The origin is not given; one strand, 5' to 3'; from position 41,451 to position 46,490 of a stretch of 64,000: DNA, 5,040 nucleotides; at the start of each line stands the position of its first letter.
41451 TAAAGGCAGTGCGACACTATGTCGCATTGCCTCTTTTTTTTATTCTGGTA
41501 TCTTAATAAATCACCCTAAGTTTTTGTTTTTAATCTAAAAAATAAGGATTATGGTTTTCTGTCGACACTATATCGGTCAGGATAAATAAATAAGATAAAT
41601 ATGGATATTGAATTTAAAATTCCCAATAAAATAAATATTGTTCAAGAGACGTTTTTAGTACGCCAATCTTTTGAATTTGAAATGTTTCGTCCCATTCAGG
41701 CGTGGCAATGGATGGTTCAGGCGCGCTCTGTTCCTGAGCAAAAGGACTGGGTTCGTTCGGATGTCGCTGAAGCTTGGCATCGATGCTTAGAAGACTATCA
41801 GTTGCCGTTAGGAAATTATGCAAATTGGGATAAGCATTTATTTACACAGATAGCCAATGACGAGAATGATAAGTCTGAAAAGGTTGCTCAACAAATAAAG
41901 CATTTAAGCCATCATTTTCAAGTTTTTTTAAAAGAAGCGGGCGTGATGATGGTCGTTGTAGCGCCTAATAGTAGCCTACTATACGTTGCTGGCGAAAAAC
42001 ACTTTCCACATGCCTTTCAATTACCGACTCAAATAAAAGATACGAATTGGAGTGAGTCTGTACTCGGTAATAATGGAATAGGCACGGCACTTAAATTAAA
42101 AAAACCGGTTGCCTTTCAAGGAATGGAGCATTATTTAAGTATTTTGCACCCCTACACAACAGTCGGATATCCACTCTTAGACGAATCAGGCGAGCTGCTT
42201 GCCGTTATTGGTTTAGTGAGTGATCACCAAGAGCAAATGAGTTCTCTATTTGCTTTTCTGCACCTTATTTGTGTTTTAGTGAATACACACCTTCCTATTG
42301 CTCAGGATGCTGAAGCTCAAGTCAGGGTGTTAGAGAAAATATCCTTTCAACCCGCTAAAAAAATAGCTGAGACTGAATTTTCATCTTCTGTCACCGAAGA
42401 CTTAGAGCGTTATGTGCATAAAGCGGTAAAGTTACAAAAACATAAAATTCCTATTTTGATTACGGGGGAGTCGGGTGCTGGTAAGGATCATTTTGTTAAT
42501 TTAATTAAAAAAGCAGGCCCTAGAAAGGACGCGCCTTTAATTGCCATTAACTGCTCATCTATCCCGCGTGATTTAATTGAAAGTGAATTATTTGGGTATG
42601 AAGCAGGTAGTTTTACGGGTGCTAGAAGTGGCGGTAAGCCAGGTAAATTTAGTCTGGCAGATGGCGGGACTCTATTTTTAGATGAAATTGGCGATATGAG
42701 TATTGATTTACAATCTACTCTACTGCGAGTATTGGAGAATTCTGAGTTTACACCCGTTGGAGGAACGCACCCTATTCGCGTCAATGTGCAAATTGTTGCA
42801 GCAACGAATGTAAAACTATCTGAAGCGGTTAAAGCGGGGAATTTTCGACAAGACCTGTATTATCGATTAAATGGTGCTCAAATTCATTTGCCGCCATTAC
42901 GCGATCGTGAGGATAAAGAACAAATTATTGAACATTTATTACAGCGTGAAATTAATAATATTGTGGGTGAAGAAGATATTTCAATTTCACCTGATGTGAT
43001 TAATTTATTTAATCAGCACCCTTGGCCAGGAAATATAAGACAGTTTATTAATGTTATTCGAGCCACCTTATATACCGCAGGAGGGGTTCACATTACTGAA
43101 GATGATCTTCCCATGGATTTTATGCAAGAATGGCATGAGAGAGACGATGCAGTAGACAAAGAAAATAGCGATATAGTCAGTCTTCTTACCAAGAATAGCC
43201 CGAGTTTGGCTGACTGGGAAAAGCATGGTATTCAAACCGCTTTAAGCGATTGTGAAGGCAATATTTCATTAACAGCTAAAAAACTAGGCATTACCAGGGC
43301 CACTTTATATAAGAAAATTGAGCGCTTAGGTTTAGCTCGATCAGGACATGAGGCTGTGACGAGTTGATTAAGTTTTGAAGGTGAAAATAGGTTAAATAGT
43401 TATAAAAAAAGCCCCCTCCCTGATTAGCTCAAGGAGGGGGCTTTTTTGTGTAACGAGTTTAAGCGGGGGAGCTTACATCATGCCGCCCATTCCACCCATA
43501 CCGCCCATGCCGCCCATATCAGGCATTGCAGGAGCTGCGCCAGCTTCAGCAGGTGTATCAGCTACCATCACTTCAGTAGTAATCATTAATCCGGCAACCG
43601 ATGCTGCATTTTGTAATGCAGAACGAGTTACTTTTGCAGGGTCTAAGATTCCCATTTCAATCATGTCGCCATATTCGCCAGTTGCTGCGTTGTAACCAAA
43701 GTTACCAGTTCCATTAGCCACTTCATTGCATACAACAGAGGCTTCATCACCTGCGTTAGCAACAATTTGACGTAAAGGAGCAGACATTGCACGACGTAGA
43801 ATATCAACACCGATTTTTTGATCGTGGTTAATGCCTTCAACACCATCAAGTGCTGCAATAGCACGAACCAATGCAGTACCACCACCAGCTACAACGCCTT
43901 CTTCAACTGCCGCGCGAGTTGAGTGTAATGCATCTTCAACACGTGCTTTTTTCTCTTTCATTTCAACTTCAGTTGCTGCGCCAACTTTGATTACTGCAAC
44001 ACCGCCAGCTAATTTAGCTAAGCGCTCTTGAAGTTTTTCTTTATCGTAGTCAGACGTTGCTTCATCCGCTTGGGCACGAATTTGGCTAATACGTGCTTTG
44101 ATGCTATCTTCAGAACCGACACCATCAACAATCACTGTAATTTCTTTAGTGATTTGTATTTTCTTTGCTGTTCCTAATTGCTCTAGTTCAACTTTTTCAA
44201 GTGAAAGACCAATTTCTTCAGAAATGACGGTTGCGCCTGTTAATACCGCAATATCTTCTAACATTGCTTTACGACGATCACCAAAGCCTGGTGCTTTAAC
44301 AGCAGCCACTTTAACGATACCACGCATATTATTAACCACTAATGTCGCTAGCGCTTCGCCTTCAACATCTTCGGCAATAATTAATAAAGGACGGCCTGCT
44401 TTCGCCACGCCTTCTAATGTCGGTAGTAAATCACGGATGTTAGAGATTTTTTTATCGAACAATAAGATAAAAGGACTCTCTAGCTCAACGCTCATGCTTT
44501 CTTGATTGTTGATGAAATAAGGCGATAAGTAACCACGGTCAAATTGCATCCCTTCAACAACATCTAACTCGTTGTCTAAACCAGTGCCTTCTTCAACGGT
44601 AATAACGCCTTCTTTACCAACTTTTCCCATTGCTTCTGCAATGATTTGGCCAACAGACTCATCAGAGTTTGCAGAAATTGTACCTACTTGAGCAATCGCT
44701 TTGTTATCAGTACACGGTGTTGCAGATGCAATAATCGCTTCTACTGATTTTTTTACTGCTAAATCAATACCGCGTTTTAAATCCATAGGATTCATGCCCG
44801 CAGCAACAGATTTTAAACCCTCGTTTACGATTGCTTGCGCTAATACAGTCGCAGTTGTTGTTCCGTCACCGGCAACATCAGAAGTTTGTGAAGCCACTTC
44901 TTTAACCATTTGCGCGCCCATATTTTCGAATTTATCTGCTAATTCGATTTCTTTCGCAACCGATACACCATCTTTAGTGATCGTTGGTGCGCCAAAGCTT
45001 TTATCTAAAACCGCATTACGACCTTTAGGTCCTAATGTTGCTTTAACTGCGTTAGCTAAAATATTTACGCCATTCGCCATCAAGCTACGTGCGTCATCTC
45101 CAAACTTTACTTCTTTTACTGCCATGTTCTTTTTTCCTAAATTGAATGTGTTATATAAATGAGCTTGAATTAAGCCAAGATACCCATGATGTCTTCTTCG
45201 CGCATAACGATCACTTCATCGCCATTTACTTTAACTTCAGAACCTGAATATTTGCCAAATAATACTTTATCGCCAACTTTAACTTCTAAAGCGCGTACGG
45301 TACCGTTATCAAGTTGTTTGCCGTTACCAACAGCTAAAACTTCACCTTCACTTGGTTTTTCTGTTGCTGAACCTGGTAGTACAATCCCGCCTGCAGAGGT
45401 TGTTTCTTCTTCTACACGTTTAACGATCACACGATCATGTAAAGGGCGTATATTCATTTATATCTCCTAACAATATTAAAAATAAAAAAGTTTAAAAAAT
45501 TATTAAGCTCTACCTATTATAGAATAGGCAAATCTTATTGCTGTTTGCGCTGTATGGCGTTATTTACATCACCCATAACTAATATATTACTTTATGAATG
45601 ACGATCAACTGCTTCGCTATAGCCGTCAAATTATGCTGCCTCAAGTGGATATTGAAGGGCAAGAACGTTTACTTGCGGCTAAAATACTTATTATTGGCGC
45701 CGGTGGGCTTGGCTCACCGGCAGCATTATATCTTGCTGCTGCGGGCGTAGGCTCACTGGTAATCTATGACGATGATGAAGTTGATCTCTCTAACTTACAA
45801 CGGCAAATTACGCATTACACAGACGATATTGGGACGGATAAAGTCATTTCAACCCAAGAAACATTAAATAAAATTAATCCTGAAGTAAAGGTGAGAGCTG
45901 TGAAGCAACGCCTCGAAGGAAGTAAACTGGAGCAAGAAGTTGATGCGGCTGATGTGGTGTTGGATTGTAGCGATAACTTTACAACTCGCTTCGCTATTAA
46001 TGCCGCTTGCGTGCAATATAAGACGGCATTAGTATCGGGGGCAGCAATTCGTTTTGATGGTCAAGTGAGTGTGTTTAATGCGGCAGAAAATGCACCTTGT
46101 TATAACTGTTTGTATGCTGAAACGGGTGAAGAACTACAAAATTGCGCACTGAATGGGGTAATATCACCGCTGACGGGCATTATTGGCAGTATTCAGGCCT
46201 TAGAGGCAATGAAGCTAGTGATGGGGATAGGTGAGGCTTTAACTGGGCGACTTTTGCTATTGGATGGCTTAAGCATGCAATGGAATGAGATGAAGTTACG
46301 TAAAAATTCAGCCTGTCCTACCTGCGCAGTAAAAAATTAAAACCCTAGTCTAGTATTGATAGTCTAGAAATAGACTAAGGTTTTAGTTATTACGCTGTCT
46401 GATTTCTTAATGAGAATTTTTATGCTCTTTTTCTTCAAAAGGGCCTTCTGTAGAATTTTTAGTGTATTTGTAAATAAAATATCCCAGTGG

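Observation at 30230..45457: Whole sMMO cluster bracketed by two directly repeated groEL genes: a potentially excisable methane-oxidation island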

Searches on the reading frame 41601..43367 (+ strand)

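Call 7: search_protein_families(library=ncbifam, proteins=[window:41601-43367:+])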
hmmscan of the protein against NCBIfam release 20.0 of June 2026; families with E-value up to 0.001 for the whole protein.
window:41601-43367:+ (588 aa): 27 families (the best 25 are shown)
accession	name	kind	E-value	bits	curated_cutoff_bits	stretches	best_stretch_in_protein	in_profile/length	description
NF041552.1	TF_PrdR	equivalog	2.8e-87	293.4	795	1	252-575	258-575/577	sigma-54 dependent transcriptional regulator PrdR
TIGR01818.1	ntrC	equivalog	2.3e-78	264.1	558.6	1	277-575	152-462/463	nitrogen regulation protein NR(I)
NF008485.2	PRK11388.1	equivalog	1.2e-75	255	551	2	260-579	331-638/643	dihydroxyacetone kinase operon transcriptional regulator DhaR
TIGR02915.1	PEP_resp_reg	equivalog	5e-75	253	502.6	1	264-578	144-444/445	PEP-CTERM-box response regulator transcription factor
TIGR01817.1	nifA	equivalog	1.5e-73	248.4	528.85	1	234-515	171-450/534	nif-specific transcriptional activator NifA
NF038308.1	RNA_repair_RtcR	equivalog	4.6e-73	246.9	650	1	269-570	190-505/530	RNA repair transcriptional activator RtcR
NF003451.0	PRK05022.1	equivalog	7.2e-73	246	476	1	214-579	146-511/512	nitric oxide reductase transcriptional regulator NorR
NF041946.1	LuxO_transreg_Vib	equivalog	3.7e-72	243.6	800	1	280-575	154-459/463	quorum-sensing sigma-54 dependent transcriptional regulator LuxO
TIGR02329.1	propionate_PrpR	equivalog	6.2e-72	242.9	499.2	1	276-574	229-525/526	propionate catabolism operon regulatory protein PrpR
NF008469.0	PRK11361.1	equivalog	1.2e-71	241.8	714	1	273-577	157-455/461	acetoacetate metabolism transcriptional regulator AtoC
NF050807.1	TransRegFlbDCaul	equivalog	2.5e-69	234.3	750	1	267-575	126-437/454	sigma-54-dependent transcriptional regulator FlbD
NF041906.1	V4R_TF_MobR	exception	1.4e-68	231.8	999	1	275-573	248-541/544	phenol degradation transcriptional regulator MobR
NF008176.1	PRK10923.1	equivalog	6.8e-68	229.4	620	1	277-578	156-468/469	nitrogen regulation protein NR(I)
NF011953.0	PRK15424.1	equivalog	4.7e-67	226.8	703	1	274-574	233-532/538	propionate catabolism operon regulatory protein PrpR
NF049963.1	RespRegFlgRCampy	domain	5.8e-66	223.1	750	1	248-525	124-395/429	fla regulon two-component system response regulator FlgR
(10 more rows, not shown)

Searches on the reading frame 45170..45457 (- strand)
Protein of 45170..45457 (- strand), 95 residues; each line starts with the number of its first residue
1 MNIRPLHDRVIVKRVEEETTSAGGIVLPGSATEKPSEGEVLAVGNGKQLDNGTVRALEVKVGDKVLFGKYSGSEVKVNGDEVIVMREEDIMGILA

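Call 7: search_protein_families(library=ncbifam, proteins=[window:45170-45457:-])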
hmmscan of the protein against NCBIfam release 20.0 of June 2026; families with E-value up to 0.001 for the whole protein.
window:45170-45457:- (95 aa): 15 families
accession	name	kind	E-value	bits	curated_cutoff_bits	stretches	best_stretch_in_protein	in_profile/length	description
NF001527.0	PRK00364.1-2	subfamily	1.4e-48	163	120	1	1-94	1-94/96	co-chaperone GroES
NF001529.0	PRK00364.1-5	subfamily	3.4e-40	136.1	133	1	1-94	1-94/95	co-chaperone GroES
NF001531.0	PRK00364.2-2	subfamily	1.2e-38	131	96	1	1-94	1-93/94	co-chaperone GroES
NF001533.0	PRK00364.2-4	subfamily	2.6e-36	123.6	99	1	1-94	4-97/98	co-chaperone GroES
NF001526.0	PRK00364.1-1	subfamily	2.5e-35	120.6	130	1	1-94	1-95/96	co-chaperone GroES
NF001534.0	PRK00364.2-5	equivalog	6.8e-35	119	120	1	3-94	2-93/94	co-chaperone GroES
NF001530.0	PRK00364.1-6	equivalog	2.8e-33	113.9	136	1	2-94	10-102/104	co-chaperone GroES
NF001532.0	PRK00364.2-3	equivalog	8.1e-28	96.3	130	1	3-94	2-93/94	co-chaperone GroES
NF001537.0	PRK00364.3-3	equivalog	9.2e-28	96.3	109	1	1-94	1-85/86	co-chaperone GroES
NF011106.0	PRK14533.1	equivalog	6.3e-24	83.7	128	1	1-91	1-86/91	co-chaperonin GroES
NF001528.0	PRK00364.1-4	equivalog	4.5e-20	71.7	119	1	3-94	2-93/95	co-chaperone GroES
NF001535.0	PRK00364.3-1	equivalog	1.2e-17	64.2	215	1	1-94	1-89/118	co-chaperone GroES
NF001538.0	PRK00364.3-4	equivalog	1.3e-16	60.5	142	1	2-94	5-90/92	co-chaperone GroES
NF001539.0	PRK00364.3-5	equivalog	2.9e-16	59.3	122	1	1-92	1-87/91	co-chaperone GroES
NF001536.0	PRK00364.3-2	equivalog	2.5e-13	50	147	1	1-93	1-98/109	co-chaperone GroES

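Call 26: find_encoding_contigs(protein=window:45170-45457:-, flank=10000, max_places=10)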
Protein window:45170-45457:- (95 aa): 22 contigs read that carry it; 10 places shown.
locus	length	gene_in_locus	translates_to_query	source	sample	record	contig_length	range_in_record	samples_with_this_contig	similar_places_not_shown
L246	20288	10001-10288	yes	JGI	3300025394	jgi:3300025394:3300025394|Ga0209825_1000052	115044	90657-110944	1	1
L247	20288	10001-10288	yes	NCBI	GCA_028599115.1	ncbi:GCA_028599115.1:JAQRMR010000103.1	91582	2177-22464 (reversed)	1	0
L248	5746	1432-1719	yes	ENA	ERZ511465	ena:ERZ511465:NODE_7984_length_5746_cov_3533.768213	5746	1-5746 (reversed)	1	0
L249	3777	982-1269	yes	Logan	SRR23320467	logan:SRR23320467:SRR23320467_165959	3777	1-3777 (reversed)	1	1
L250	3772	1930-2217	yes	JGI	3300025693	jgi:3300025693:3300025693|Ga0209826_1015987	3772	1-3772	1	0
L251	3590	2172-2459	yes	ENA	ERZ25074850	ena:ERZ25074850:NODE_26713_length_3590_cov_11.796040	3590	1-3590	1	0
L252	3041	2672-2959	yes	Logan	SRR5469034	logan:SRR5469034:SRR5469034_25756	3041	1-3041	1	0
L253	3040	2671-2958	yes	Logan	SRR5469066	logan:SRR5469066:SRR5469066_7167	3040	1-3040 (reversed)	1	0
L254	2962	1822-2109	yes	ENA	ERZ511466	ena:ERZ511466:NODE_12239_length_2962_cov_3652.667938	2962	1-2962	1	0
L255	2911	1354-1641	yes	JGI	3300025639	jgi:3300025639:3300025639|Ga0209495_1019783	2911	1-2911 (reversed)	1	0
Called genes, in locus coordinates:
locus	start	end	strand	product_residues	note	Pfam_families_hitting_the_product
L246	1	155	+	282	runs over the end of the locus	PF17827:PrmC_N, PF03602:Cons_hypoth95, PF05175:MTS, PF06325:PrmA, PF13489:Methyltransf_23, PF13847:Methyltransf_31, PF08241:Methyltransf_11, PF13649:Methyltransf_25, +5 more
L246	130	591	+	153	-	PF01398:JAB, PF14464:Prok-JAB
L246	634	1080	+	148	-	-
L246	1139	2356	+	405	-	-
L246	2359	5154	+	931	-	PF14827:dCache_3, PF00989:PAS (weak), PF13426:PAS_9 (faint), PF00990:GGDEF, PF00563:EAL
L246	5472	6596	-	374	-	PF04055:Radical_SAM, PF13353:Fer4_12, PF13186:SPASM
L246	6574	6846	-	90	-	PF05402:PqqD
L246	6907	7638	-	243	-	PF03070:TENA_THI-4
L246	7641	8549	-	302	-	PF12706:Lactamase_B_2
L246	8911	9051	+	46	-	-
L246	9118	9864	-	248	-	PF00899:ThiF, PF03435:Sacchrp_dh_NADP (faint)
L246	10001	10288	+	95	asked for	PF00166:Cpn10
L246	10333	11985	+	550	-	-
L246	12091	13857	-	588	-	PF00158:Sigma54_activat, PF14532:Sigma54_activ_2, PF07724:AAA_2 (weak), PF25601:AAA_lid_14, PF02954:HTH_8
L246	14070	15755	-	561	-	PF00118:Cpn60_TCP1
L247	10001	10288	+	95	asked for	PF00166:Cpn10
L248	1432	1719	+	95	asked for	PF00166:Cpn10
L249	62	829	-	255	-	PF00899:ThiF, PF03435:Sacchrp_dh_NADP (faint)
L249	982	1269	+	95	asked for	PF00166:Cpn10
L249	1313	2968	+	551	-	-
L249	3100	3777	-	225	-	?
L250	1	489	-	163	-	?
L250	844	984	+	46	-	-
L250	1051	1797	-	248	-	PF00899:ThiF, PF03435:Sacchrp_dh_NADP (weak)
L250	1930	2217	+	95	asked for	PF00166:Cpn10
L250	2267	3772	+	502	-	?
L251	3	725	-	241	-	?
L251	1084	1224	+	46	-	-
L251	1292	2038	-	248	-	PF00899:ThiF, PF03435:Sacchrp_dh_NADP (faint)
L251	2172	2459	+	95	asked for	PF00166:Cpn10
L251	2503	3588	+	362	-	?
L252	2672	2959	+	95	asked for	PF00166:Cpn10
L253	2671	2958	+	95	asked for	PF00166:Cpn10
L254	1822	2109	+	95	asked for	PF00166:Cpn10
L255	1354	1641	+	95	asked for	PF00166:Cpn10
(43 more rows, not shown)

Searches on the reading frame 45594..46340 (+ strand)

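Call 7: search_protein_families(library=ncbifam, proteins=[window:45594-46340:+])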
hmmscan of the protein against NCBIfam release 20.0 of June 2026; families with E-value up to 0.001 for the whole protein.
window:45594-46340:+ (248 aa): 25 families
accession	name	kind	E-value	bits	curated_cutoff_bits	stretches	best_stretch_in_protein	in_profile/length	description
NF004281.0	PRK05690.1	subfamily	1.1e-101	339.3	266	1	1-245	5-249/250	molybdopterin-synthase adenylyltransferase MoeB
NF006444.0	PRK08762.1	equivalog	1.5e-95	320.1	449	1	2-246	121-369/387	molybdopterin-synthase adenylyltransferase MoeB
TIGR02355.1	moeB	equivalog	1.5e-88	296.3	376.55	1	6-244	2-240/240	molybdopterin-synthase adenylyltransferase MoeB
NF047750.1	SAMPActivE1UbaA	equivalog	5.6e-77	258.7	450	1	2-245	6-249/270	SAMP-activating enzyme E1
TIGR02356.1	adenyl_thiF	equivalog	1.1e-76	256.8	275.25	1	8-208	1-202/203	thiazole biosynthesis adenylyltransferase ThiF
NF005902.0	PRK07878.1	equivalog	6.4e-73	245.9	647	1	3-244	17-263/392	adenylyltransferase/sulfurtransferase MoeZ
NF005646.0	PRK07411.1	equivalog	1.5e-70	238.3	633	1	2-243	12-254/390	molybdopterin-synthase adenylyltransferase MoeB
NF004111.0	PRK05600.1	equivalog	5.1e-56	190.4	437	1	5-236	18-253/371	ThiF family adenylyltransferase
NF006204.0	PRK08328.1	equivalog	8e-49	166.3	339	1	3-227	4-223/231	hypothetical protein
NF009123.0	PRK12475.1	subfamily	4.5e-45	154.4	510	1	8-246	4-245/338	MoeB/ThiF family adenylyltransferase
NF006395.0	PRK08644.1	equivalog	4.7e-30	104.8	159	1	13-150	15-153/215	sulfur carrier protein ThiS adenylyltransferase ThiF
TIGR02354.1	thiF_fam2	equivalog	6.9e-21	75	152.2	1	23-143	16-136/200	thiamine biosynthesis protein ThiF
NF006077.0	PRK08223.1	equivalog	1.6e-20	73.2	266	1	18-164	18-166/296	hypothetical protein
NF011696.0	PRK15116.1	equivalog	2.2e-17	63.6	304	1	26-151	28-154/268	tRNA cyclic N6-threonylcarbamoyladenosine(37) synthase TcdA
NF058523.1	6A-MBL_cap2_3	equivalog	6.7e-14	51.3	320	1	22-161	292-431/665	anti-phage 6A-MBL system cap2_3 protein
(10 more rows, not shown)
